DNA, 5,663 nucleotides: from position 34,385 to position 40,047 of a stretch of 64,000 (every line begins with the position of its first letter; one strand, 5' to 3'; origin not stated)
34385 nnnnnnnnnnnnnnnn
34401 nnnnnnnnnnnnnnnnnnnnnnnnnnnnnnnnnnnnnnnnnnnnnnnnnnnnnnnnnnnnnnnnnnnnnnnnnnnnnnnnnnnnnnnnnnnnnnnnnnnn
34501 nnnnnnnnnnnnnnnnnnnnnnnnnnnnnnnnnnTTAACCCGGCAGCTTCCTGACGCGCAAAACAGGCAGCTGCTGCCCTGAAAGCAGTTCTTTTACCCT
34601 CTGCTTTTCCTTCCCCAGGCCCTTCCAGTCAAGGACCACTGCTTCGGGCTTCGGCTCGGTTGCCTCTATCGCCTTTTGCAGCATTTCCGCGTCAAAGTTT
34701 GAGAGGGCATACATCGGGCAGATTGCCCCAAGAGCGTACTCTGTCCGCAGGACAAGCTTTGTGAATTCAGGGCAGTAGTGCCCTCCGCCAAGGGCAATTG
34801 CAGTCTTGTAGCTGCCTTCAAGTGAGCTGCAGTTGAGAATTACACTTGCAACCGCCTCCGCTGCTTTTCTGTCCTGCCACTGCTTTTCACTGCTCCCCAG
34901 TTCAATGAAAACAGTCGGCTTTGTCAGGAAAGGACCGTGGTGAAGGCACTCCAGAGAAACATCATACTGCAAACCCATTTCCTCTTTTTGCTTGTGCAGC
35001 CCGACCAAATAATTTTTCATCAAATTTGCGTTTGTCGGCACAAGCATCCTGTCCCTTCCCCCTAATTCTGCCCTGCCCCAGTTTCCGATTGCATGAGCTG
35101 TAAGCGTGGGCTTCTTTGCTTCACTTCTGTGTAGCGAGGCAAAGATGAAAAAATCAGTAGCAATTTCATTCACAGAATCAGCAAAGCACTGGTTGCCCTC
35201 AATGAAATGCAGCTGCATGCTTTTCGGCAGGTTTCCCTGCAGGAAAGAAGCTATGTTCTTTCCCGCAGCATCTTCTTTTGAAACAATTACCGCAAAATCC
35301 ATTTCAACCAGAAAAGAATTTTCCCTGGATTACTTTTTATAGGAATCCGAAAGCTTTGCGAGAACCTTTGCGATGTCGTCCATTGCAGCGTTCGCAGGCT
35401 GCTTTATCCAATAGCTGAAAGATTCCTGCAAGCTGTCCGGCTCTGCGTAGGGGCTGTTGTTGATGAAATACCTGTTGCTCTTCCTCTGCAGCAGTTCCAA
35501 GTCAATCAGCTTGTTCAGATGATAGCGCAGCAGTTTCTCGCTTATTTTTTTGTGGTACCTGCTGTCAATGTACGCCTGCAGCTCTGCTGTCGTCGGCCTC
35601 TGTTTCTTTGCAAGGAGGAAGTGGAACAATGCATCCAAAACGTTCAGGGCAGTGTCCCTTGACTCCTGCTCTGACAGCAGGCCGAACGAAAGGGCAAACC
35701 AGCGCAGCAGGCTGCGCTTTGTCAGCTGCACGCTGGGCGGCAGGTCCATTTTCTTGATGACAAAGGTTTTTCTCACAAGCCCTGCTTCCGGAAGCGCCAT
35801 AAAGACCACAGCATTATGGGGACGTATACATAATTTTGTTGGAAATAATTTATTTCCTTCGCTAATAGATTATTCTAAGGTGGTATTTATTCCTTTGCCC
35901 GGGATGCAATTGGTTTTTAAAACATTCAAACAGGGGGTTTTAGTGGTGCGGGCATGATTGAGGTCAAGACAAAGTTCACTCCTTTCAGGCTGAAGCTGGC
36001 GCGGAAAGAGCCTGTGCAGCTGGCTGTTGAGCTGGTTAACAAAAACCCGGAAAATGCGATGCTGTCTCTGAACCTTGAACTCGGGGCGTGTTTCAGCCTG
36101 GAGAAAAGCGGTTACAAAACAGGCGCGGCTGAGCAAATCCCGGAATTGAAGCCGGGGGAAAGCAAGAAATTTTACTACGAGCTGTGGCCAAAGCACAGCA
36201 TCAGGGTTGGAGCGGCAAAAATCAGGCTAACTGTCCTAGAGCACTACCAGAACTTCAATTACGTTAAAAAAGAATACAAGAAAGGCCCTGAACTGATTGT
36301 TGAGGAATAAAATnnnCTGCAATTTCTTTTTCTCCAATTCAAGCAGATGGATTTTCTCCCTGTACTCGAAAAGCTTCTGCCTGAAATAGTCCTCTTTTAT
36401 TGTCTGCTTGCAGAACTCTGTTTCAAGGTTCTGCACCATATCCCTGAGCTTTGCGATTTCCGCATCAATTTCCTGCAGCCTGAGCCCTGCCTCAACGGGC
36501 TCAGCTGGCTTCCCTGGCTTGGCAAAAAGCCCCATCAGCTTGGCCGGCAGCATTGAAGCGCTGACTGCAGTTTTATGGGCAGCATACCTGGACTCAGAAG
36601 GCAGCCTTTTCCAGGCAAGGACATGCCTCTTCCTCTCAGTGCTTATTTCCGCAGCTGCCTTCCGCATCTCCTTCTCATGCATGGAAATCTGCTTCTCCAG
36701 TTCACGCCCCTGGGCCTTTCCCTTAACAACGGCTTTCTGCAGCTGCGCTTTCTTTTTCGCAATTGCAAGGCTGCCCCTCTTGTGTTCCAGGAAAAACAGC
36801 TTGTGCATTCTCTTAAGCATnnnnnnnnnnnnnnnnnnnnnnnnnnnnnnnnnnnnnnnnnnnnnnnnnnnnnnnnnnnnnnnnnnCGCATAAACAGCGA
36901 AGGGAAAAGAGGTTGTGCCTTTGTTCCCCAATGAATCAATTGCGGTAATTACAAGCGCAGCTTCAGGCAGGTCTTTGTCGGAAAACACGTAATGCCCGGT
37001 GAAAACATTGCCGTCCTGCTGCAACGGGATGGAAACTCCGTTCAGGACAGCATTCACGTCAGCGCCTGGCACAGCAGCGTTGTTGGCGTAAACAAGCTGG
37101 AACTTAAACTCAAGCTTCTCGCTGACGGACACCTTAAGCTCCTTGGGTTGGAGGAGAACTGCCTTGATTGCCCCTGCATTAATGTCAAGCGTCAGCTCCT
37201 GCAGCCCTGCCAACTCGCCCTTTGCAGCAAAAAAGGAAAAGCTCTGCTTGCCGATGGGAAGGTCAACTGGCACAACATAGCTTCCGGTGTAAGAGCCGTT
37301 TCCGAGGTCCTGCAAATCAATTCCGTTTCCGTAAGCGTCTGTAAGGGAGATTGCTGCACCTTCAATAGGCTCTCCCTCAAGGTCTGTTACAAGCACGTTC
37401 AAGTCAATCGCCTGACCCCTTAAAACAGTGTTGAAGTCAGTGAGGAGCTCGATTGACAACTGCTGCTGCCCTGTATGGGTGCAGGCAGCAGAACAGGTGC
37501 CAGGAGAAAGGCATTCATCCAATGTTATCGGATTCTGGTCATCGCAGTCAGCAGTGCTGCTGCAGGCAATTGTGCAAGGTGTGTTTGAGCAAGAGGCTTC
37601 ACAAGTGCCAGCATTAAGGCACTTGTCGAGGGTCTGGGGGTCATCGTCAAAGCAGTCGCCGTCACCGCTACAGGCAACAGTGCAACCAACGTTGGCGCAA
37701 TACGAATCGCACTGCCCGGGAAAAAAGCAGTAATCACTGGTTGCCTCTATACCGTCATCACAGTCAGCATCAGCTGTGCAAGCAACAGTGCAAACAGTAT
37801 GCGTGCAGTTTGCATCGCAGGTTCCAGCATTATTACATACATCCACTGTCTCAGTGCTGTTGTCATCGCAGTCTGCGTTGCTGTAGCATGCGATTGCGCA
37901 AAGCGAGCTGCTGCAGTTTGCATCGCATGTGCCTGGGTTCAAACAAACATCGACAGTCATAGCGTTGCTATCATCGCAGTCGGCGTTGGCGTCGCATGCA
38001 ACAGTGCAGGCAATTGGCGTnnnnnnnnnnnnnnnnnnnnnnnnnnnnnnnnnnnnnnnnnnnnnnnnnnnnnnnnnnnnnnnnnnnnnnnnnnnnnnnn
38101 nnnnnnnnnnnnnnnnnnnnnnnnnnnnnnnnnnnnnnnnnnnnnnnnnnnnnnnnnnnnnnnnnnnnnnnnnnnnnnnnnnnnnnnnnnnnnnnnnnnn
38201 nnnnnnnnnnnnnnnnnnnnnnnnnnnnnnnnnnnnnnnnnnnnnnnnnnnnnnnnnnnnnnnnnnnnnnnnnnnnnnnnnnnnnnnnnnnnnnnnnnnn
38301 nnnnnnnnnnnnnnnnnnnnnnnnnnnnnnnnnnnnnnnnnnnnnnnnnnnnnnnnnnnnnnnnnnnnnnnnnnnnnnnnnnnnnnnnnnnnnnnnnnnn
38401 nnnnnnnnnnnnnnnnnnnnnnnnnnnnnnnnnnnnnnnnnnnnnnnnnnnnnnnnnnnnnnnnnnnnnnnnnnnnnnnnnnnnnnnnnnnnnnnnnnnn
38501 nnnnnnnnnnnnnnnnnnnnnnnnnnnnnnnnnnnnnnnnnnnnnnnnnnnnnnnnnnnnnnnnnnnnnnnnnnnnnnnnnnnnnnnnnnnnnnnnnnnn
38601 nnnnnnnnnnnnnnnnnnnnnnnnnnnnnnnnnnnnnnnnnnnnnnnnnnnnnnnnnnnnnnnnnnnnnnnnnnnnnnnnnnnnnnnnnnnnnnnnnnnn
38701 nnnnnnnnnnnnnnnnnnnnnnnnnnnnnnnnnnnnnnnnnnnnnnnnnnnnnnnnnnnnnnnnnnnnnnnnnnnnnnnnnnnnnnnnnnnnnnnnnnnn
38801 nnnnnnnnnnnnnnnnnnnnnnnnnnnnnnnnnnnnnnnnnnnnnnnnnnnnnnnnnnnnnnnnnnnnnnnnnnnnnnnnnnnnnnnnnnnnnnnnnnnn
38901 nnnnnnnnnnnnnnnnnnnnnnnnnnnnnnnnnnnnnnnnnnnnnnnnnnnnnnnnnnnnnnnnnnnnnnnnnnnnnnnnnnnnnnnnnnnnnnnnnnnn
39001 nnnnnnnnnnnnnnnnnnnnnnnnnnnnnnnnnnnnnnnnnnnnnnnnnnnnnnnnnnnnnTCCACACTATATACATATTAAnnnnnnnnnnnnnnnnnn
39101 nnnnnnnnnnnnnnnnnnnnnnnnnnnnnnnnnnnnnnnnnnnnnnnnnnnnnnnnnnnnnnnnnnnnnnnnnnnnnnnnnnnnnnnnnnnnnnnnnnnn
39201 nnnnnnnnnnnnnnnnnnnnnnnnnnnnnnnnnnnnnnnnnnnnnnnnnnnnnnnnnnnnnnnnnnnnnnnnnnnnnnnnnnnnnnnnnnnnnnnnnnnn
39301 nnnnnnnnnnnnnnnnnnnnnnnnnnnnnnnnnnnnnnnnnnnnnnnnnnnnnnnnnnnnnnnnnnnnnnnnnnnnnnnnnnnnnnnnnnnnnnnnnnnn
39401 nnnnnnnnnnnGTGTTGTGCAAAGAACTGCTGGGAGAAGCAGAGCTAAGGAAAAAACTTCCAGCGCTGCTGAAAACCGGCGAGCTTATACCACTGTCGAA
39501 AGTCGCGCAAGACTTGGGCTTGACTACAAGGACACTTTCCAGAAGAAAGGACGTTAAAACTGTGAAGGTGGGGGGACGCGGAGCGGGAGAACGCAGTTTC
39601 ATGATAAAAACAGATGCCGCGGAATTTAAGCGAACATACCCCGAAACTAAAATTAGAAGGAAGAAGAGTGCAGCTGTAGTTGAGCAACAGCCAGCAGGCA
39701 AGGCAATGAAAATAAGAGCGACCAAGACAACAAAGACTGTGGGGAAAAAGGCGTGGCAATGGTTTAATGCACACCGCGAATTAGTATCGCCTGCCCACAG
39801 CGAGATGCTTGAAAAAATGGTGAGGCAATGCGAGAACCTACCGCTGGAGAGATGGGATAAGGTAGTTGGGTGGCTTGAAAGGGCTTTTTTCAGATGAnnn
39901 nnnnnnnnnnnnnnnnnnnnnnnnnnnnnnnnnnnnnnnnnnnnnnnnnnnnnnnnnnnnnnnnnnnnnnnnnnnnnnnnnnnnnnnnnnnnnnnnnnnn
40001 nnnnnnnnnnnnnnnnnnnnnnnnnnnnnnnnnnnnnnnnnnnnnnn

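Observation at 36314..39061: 915-aa surface protein built from a Cys-rich 36-38-aa repeat I do not recognise, with a perfect 147-bp internal duplication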

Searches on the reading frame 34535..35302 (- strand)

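Call 48: search_protein_families(library=pfam, proteins=[window:34535-35302:-], max_evalue=0.1)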
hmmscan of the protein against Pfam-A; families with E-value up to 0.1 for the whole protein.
window:34535-35302:- (255 aa): 1 family
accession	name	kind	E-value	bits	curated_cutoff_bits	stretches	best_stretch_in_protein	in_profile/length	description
PF04414.18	tRNA_deacylase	-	3.5e-61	206.7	33.6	1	48-247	4-204/205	D-aminoacyl-tRNA deacylase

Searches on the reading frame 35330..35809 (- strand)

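Call 48: search_protein_families(library=pfam, proteins=[window:35330-35809:-], max_evalue=0.1)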
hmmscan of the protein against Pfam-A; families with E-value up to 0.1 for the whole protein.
window:35330-35809:- (159 aa): 4 families
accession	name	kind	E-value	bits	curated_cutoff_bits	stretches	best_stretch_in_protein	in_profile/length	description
PF08461.16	HTH_12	-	0.0056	17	21.4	1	66-112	7-53/66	Ribonuclease R winged-helix domain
PF03428.19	RP-C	-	0.032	14.5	24.4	1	50-110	42-104/175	Replication protein C N-terminal domain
PF12840.13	HTH_20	-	0.049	14.1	27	0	52-107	4-48/51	Helix-turn-helix domain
PF01022.26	HTH_5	-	0.079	13.3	22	0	88-107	26-45/47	Bacterial regulatory protein, arsR family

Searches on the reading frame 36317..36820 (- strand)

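Call 11: search_protein_families(library=pfam, proteins=[window:36317-36820:-], max_evalue=10)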
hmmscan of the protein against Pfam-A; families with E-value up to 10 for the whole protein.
seq(168 aa): 7 families
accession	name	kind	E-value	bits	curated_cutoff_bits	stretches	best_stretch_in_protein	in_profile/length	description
PF18822.6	CdvA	-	0.0025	18.3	30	1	114-167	48-101/123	CdvA-like coiled-coil domain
PF18385.6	Tiam_CC_Ex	-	0.076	13.8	25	1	22-59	10-47/98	T-lymphoma invasion and metastasis CC-Ex domain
PF25014.1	NET2A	-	0.16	12.3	33.1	1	110-167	122-179/235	NET2A-like domain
PF16716.10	BST2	-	0.8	10.9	27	0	114-135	67-88/91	Bone marrow stromal antigen 2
PF14662.11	KASH_CCD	-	1.2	9.5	43.3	1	117-168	134-185/191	Coiled-coil region of CCDC155 or KASH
PF16326.10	ABC_tran_CTD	-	3.4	8.4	32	1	114-159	9-52/69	ABC transporter C-terminal domain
PF04977.20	DivIC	-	3.5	7.9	28.9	1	19-46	21-48/80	Septum formation initiator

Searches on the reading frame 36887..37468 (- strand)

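Call 11: search_protein_families(library=pfam, proteins=[window:36887-37468:-], max_evalue=10)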
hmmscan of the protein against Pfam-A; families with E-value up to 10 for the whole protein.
seq(194 aa): 4 families
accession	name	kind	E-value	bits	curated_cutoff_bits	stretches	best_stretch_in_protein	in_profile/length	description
PF13620.12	CarboxypepD_reg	-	0.0041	17.9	32.3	1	24-48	3-27/82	Carboxypeptidase regulatory-like domain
PF02369.22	Big_1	-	0.055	14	34.9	1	19-44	17-42/93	Bacterial Ig-like domain (group 1)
PF16583.11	ZirS_C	-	0.15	12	26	1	17-57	61-101/145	Zinc-regulated secreted antivirulence protein C-terminal domain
PF00630.25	Filamin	-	0.19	13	26.9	1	18-68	20-72/93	Filamin/ABP280 repeat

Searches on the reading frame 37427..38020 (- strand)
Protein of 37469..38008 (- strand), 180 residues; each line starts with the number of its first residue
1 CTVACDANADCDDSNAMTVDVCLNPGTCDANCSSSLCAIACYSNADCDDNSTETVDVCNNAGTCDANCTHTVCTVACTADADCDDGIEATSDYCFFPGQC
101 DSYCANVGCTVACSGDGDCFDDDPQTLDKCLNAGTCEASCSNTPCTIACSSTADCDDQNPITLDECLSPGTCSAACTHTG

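Call 11: search_protein_families(library=pfam, proteins=[window:37469-38008:-], max_evalue=10)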
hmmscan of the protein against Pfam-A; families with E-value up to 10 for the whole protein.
seq(180 aa): 0 families

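Call 33: predict_structure(alignment_id=A2)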
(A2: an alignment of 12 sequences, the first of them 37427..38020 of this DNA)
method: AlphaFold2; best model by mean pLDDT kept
length: 198 residues; sequences in the alignment: 12
mean_pLDDT: 88.1   pTM: 0.46
mean pLDDT of the five models: 88.1, 87.0, 86.4, 49.3, 49.1
residues with pLDDT >= 90: 107; 70-90: 77; 50-70: 13; < 50: 1
segments of 3 or more residues with pLDDT < 50: none
pLDDT, mean of each block of 10 residues (from residue 1): 80 89 91 91 91 88 92 90 92 90 90 89 89 90 91 93 90 94 78 59
secondary structure, 60 per line:
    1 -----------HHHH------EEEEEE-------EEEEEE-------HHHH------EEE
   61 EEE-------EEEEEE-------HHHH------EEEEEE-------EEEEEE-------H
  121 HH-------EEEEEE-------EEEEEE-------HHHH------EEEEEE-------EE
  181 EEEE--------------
elements in order: H12-15 E22-27 E35-40 H48-51 E58-63 E71-76 H84-87 E94-99 E107-112 E130-135 E143-148 H156-159 E166-171 E179-184

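Call 39: fold_search(model_id=the predicted structure, library=pdb)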
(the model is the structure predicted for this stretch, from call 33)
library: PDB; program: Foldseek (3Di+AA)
matches with E <= 10: 41; with E <= 0.001: 0
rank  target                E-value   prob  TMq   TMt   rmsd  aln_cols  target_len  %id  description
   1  9gjg_H                1.8e-01  0.10  0.13  0.05  20.7       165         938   16  Entamoeba histolytica Gal/GalNAc lectin bound to monoclonal antibody CP33-H/L-LA22 (released 2026-02-11)
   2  9gjf_H                3.4e-01  0.09  0.14  0.05  21.0       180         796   16  Entamoeba histolytica Gal/GalNAc lectin in presence of monoclonal antibody CP33-H/L-LA22, mode 3 (released 2026-02-11)
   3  9gjc_H                6.5e-01  0.06  0.12  0.05  20.9       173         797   15  Entamoeba histolytica Gal/GalNAc lectin, mode 3 (released 2026-02-11)
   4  6fwn_MODEL_1_A        1.6e+00  0.20  0.21  0.41  14.0        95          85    9  Structure and dynamics of the platelet integrin-binding C4 domain of von Willebrand factor (released 2018-10-24)
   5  7q3d_A                1.6e+00  0.02  0.11  0.05  29.0       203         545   10  Structure of the human CPLANE complex (released 2022-04-06)
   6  9p3i_B                2.3e+00  0.02  0.10  0.05  19.6       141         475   12  High-resolution in situ ANDV single tetramer structure (released 2025-07-30)
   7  5ihl_H                2.7e+00  0.03  0.15  0.17  21.6       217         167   12  STRUCTURE OF THE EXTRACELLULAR DOMAIN OF THE CD40 IN COMPLEX WITH 3H56-5 DAB (released 2016-06-01)
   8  9a3z_B                3.0e+00  0.01  0.13  0.10  26.8       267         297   10  A predicted model of tissue transglutaminase 2 (TG2) in complex with plasma fibronectin's gelatin binding domain (FNI6 (released 2024-02-02)
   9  7p3i_A                3.2e+00  0.04  0.20  0.22  13.9       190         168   10  Crystal structure of human CD40/TNFRSF5 in complex with the anti-CD40 DARPin protein (released 2022-04-06)
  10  7sc5_A                3.2e+00  0.01  0.09  0.05  33.0       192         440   10  Cytoplasmic tail deleted HIV Env trimer in nanodisc (released 2022-11-09)
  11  9p3y_B                4.1e+00  0.01  0.10  0.06  19.6       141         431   12  Andes virus glycoprotein tetramer in complex with ADI-65534 Fab (released 2025-07-30)
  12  9a3x_B                4.6e+00  0.02  0.10  0.18  14.3        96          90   14  Predicted model of tissue transglutaminase 2 (TG2) in complex with plasma fibronectin type I modules 2 and 3 (FNI2-3) (released 2024-02-02)
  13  8a7d_Q                4.8e+00  0.01  0.13  0.10  20.6       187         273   12  Partial dimer complex of PAPP-A and its inhibitor STC2 (released 2022-11-02)
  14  7e57_C                5.1e+00  0.06  0.18  0.28  14.9       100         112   14  Crystal structure of murine GITR-GITRL complex (released 2021-09-29)
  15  6mtn_G                5.1e+00  0.01  0.09  0.05  36.2       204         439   13  Crystal Structure of HIV-1 BG505 SOSIP.664 Prefusion Env Trimer Bound to Small Molecule HIV-1 Entry Inhibitor Compound (released 2019-01-16)
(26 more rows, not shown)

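Call 92: fold_search(model_id=the predicted structure, library=viral)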
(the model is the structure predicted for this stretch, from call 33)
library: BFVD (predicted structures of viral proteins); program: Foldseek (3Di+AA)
matches with E <= 10: 50; with E <= 0.001: 0
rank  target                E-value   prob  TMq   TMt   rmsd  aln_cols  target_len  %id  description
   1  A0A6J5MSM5            5.4e-02  0.30  0.22  0.14  15.3       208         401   11  Uncharacterized protein [uncultured Caudovirales phage]
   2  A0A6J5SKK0            1.4e-01  0.16  0.19  0.06  18.6       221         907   11  Uncharacterized protein [uncultured Caudovirales phage]
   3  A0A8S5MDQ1            4.0e-01  0.08  0.17  0.12  18.2       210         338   11  Uncharacterized protein [Siphoviridae sp. ctYh54]
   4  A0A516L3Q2            4.8e-01  0.07  0.18  0.08  20.3       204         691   12  (no name in the UniProt tables at hand)
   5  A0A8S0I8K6            5.1e-01  0.08  0.12  0.17  16.3       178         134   12  (no name in the UniProt tables at hand)
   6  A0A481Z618            7.1e-01  0.04  0.12  0.05  25.4       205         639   16  Transmembrane protein [Pithovirus LCPAC201]
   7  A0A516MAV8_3          1.2e+00  0.04  0.13  0.03  22.0       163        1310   12  (no name in the UniProt tables at hand)
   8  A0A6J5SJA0            1.6e+00  0.05  0.21  0.14  34.1       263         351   11  Uncharacterized protein (Fragment) [uncultured Caudovirales phage]
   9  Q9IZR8                2.4e+00  0.04  0.12  0.22  14.1       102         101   15  Envelope glycoprotein (Fragment) [Tick-borne encephalitis virus]
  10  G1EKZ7                2.7e+00  0.01  0.09  0.08  40.8       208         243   10  Envelope glycoprotein (Fragment) [Human immunodeficiency virus type 1]
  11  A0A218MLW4            3.2e+00  0.01  0.11  0.08  17.2       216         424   14  Uncharacterized protein [uncultured virus]
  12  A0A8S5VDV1            3.4e+00  0.04  0.21  0.13  26.3       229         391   11  Tail fiber protein [Siphoviridae sp. ctClL93]
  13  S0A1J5                3.4e+00  0.03  0.20  0.12  16.4       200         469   11  Tail fiber [Cellulophaga phage phi4:1]
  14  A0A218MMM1            3.6e+00  0.04  0.13  0.05  24.2       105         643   10  Uncharacterized protein [uncultured virus]
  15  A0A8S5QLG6            3.8e+00  0.04  0.13  0.06  15.7        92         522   15  Stabilization protein [Podoviridae sp. ctdRZ1]
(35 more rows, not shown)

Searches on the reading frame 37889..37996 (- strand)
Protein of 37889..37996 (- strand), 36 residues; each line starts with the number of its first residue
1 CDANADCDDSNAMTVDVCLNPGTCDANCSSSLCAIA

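Call 41: search_solved_structures(query=A3, max_evalue=10, show_alignments=2)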
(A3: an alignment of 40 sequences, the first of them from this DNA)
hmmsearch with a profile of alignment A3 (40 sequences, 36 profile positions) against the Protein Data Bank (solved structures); distinct sequences matched with E-value up to 10: 2.
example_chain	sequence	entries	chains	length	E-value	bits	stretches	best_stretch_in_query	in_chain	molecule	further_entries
2pta_A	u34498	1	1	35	2.4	11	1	17-31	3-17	PANDINUS TOXIN K-ALPHA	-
1clf_A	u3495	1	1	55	6.2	9.7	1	15-28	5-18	FERREDOXIN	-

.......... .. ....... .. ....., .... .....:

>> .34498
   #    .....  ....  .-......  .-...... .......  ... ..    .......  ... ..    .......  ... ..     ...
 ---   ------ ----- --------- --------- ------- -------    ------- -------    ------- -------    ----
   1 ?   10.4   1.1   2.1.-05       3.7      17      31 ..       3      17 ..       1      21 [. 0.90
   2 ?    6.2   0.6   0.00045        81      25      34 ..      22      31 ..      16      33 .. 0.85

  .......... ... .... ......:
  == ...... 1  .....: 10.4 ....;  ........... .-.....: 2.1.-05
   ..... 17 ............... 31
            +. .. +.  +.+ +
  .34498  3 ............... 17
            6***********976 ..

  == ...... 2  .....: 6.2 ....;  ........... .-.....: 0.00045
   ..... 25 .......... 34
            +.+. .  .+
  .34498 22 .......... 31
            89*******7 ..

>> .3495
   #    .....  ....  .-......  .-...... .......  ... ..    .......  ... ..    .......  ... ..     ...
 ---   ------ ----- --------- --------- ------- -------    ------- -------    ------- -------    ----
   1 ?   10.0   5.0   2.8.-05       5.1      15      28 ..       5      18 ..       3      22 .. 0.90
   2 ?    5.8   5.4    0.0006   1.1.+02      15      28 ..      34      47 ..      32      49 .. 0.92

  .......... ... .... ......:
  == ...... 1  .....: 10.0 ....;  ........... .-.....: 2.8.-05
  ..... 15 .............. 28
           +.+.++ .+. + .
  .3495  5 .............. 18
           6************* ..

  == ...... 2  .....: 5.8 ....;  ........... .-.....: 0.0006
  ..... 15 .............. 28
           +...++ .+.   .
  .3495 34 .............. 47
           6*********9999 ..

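Call 71: search_protein_representatives(alignment_id=A3)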
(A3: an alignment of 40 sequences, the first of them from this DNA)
Query: 40 sequences, 36 profile positions. Proteins with E-value up to 0.001 (for the whole library): 669; up to 1e-10: 270; up to 1e-30: 72. The best 150 are listed.
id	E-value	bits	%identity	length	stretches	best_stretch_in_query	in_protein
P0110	6.8e-170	566.4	-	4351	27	1-35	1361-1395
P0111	5.9e-133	448.2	-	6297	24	1-34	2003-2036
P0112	7.7e-116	393.4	-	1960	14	1-35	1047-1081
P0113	1.7e-113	386.0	-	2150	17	1-36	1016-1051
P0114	6.6e-103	352.1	-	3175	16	1-35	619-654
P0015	1.9e-101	347.4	-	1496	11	1-36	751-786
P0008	3.4e-86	298.6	-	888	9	1-36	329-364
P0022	5.5e-85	294.7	-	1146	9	1-35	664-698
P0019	9.0e-82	284.4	-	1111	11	1-36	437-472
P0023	4.6e-81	282.2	-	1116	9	1-36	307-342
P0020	2.5e-75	263.8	-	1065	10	1-36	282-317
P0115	2.0e-70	248.1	-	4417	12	1-31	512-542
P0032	5.3e-66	234.0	-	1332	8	1-33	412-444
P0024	7.9e-66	233.4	-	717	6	1-36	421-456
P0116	1.3e-65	232.7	-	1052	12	1-31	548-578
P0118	1.9e-63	225.8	-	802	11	1-31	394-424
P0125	1.2e-46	172.1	-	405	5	1-35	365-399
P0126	5.5e-46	169.9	-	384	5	1-35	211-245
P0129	1.0e-42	159.5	-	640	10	1-31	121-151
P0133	1.3e-40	152.7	-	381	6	1-31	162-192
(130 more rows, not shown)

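Call 77: search_protein_families(library=pfam, proteins=[P0112, P0113, P0116, P0118, P0125, P0126, P0129, P0133], max_evalue=0.01)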
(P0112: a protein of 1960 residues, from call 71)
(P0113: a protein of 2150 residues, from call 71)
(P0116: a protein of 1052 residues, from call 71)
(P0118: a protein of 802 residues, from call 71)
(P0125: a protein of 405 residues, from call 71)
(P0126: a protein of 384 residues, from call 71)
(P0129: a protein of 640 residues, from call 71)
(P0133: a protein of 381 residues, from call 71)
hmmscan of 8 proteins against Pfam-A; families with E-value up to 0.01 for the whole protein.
P0112 (1960 aa): 10 families
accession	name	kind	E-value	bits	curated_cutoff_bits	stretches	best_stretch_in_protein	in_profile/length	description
PF25390.1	WD40_RLD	-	1.9e-56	192.4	150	2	1736-1930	91-294/363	RCC1-like domain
PF00082.27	Peptidase_S8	-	8.4e-45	153.7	21.8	1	259-495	2-273/288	Subtilase family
PF00415.24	RCC1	-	5.6e-41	139.3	21.7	6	1652-1699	1-50/50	Regulator of chromosome condensation (RCC1) repeat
PF13540.12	RCC1_2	-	2.1e-40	136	22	6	1885-1912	2-29/30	Regulator of chromosome condensation (RCC1) repeat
PF00801.26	PKD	-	6.1e-07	29.8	23.5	1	534-600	10-74/80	PKD domain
PF22352.2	K319L-like_PKD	-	2.3e-06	28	27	1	538-607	11-84/84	K319L-like, PKD domain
PF17963.7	Big_9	-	3.8e-06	28.1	23.6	1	522-605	1-88/89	Bacterial Ig domain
PF22148.1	Fervidolysin_NPro-like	-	1e-05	26.3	21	1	139-212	5-76/81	Fervidolysin N-terminal prodomain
PF25384.1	Alsin_RLD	-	2.8e-05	24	100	0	1854-1931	247-322/405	Alsin RCC1-like domain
PF18911.6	PKD_4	-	5.5e-05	23.6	27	1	522-602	1-80/85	PKD domain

P0113 (2150 aa): 3 families
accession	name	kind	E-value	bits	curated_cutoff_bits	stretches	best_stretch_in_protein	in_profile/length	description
PF09136.16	Glucodextran_B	-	1.7e-27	95.6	27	3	1095-1171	2-81/83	Glucodextranase, domain B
PF17957.7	Big_7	-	1.4e-19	71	24.1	1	419-461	1-43/70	Bacterial Ig domain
PF19077.6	Big_13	-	1e-18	68.1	27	2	248-310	26-92/102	Bacterial Ig-like domain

P0116 (1052 aa): 1 family
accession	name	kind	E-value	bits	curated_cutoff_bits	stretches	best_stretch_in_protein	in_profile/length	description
PF03781.23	FGE-sulfatase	-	4.5e-12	46.6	23.3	1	103-229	91-247/255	Sulfatase-modifying factor enzyme 1-like domain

P0118 (802 aa): 3 families
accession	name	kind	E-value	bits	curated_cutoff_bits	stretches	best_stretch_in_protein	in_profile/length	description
PF17957.7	Big_7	-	2.4e-25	89.4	24.1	4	8-80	1-70/70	Bacterial Ig domain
PF09136.16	Glucodextran_B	-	1.4e-08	34.9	27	1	307-388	1-80/83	Glucodextranase, domain B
PF19077.6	Big_13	-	1.7e-06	28.9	27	1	241-304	36-102/102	Bacterial Ig-like domain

P0125 (405 aa): 0 families

P0126 (384 aa): 1 family
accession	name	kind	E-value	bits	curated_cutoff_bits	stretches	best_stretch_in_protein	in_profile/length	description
PF07705.17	CARDB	-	1.2e-10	41.9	22.7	1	294-379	15-100/101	CARDB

P0129 (640 aa): 0 families

P0133 (381 aa): 4 families
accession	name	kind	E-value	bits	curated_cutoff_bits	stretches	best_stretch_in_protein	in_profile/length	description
PF18911.6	PKD_4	-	1.8e-10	41.1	27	1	33-125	1-85/85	PKD domain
PF00801.26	PKD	-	1.4e-09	38.3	23.5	1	41-122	3-78/80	PKD domain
PF00526.23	Dicty_CTDC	-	0.00057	20.1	27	1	271-298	1-24/24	Dictyostelium (slime mold) repeat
PF08329.16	ChitinaseA_N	-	0.0009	19.4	21.2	1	69-125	53-107/133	Chitinase A, N-terminal domain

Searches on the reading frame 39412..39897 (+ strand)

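Call 48: search_protein_families(library=pfam, proteins=[window:39412-39897:+], max_evalue=0.1)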
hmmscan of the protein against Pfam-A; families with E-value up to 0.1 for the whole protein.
window:39412-39897:+ (161 aa): 1 family
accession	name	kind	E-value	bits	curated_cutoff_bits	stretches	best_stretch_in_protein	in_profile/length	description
PF13384.12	HTH_23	-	0.093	13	24.6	0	11-44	3-36/50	Homeodomain-like domain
